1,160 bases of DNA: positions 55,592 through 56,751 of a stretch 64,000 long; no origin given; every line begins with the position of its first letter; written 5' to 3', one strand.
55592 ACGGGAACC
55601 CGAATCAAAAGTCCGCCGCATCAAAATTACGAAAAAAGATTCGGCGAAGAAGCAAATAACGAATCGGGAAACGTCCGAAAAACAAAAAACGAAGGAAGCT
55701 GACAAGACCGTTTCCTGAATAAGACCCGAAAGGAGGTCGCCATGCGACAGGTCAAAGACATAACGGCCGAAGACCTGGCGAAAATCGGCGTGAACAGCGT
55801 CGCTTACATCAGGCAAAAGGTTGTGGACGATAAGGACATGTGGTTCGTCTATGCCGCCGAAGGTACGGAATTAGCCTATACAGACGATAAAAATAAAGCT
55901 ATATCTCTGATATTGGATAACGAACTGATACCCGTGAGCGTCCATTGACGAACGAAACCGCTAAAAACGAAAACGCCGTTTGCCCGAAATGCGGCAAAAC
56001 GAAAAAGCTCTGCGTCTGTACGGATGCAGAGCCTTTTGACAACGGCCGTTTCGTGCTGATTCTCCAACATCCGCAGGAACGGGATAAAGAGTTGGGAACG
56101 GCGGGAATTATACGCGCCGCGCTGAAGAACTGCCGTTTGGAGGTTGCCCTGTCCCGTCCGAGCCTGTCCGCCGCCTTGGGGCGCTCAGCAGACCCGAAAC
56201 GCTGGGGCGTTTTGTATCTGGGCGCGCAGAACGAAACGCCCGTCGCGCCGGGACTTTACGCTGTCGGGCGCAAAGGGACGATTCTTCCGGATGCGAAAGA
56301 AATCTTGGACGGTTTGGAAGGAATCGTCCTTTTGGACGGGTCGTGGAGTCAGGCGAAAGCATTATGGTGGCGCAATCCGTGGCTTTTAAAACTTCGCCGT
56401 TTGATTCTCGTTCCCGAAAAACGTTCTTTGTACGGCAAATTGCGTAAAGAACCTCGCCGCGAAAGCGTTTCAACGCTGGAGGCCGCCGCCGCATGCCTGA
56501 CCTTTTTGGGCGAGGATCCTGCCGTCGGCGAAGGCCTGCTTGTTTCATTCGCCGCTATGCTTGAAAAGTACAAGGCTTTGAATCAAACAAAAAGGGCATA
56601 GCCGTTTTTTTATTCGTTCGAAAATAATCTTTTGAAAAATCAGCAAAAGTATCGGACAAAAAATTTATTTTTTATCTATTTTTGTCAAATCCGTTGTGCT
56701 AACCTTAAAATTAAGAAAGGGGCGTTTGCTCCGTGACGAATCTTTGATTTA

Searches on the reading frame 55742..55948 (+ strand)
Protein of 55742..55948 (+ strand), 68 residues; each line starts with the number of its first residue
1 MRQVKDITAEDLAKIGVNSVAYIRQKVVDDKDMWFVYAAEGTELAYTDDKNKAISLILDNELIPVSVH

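Call 3: search_protein_families(library=pfam, proteins=[window:55742-55948:+], max_evalue=0.1)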
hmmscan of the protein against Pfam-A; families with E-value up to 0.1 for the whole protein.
window:55742-55948:+ (68 aa): 1 family
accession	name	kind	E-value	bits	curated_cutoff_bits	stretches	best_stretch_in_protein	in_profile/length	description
PF06620.16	DUF1150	-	1.4e-11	44.8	25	1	25-68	33-76/76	Protein of unknown function (DUF1150)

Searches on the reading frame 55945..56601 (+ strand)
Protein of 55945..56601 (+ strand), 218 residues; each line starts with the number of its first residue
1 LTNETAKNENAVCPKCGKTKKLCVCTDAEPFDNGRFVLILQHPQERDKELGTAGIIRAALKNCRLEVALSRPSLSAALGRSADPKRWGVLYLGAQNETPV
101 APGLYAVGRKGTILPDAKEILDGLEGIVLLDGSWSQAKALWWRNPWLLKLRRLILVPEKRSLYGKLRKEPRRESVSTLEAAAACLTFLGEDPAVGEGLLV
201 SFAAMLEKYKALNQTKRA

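Call 3: search_protein_families(library=pfam, proteins=[window:55945-56601:+], max_evalue=0.1)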
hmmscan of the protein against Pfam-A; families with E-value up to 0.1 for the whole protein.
window:55945-56601:+ (218 aa): 2 families
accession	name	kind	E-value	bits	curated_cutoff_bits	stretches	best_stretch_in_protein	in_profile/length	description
PF03942.20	DTW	-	7.2e-37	127.5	33.7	1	12-209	3-194/195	DTW domain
PF04034.18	Ribo_biogen_C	-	0.016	15.4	29.9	1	119-203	17-94/127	Ribosome biogenesis protein, C-terminal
